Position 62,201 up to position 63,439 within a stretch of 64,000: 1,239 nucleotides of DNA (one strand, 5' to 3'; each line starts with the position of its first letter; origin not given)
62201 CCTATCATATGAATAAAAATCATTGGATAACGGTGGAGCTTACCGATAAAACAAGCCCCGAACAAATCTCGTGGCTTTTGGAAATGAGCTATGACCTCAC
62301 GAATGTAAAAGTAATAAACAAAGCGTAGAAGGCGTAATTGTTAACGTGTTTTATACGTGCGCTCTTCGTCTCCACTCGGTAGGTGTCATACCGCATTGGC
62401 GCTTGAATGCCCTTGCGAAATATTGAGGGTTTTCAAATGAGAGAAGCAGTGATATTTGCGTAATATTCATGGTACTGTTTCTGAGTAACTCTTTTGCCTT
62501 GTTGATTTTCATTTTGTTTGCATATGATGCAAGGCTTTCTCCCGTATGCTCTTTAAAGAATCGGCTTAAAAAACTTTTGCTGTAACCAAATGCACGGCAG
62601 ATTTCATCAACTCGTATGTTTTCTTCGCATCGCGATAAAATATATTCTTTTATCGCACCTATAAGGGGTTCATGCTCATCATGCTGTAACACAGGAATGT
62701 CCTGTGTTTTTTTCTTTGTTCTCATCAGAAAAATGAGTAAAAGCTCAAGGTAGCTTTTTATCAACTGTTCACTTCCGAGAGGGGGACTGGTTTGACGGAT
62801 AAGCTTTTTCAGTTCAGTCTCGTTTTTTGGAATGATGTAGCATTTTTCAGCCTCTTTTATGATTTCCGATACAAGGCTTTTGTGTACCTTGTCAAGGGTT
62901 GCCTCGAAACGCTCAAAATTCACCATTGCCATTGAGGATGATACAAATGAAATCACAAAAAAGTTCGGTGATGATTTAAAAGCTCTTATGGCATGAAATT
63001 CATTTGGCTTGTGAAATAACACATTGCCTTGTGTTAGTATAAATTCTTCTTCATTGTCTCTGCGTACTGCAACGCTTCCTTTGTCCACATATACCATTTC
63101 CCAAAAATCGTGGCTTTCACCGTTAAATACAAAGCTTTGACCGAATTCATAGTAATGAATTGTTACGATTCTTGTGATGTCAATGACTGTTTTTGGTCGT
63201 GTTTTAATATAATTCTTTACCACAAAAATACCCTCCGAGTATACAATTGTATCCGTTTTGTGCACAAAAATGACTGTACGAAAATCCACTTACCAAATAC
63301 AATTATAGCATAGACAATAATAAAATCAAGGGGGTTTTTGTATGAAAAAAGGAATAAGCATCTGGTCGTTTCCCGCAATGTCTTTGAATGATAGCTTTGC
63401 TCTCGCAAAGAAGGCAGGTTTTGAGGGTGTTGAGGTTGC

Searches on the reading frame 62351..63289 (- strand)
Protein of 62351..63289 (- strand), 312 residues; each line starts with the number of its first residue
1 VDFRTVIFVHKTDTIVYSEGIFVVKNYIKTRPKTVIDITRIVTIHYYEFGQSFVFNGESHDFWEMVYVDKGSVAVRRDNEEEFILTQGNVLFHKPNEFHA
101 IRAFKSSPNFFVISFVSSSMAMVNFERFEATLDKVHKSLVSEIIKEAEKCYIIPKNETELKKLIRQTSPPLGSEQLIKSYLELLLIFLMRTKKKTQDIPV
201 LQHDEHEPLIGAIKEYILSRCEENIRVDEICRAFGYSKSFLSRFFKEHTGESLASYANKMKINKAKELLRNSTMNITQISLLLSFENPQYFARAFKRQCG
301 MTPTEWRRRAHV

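Call 43: search_protein_families(library=pfam, proteins=[window:62351-63289:-], max_evalue=0.0001)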
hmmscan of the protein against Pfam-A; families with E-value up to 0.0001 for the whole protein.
window:62351-63289:- (312 aa): 3 families
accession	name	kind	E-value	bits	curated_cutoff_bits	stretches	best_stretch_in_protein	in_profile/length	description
PF12833.13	HTH_18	-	4.1e-22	78.7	33.6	1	230-309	1-80/80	Helix-turn-helix domain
PF00165.29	HTH_AraC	-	9e-17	61.2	26.6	1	270-308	2-42/42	Bacterial regulatory helix-turn-helix proteins, AraC family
PF02311.25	AraC_binding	-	2.2e-05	24.6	21.1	1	52-103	13-63/135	AraC-like ligand binding domain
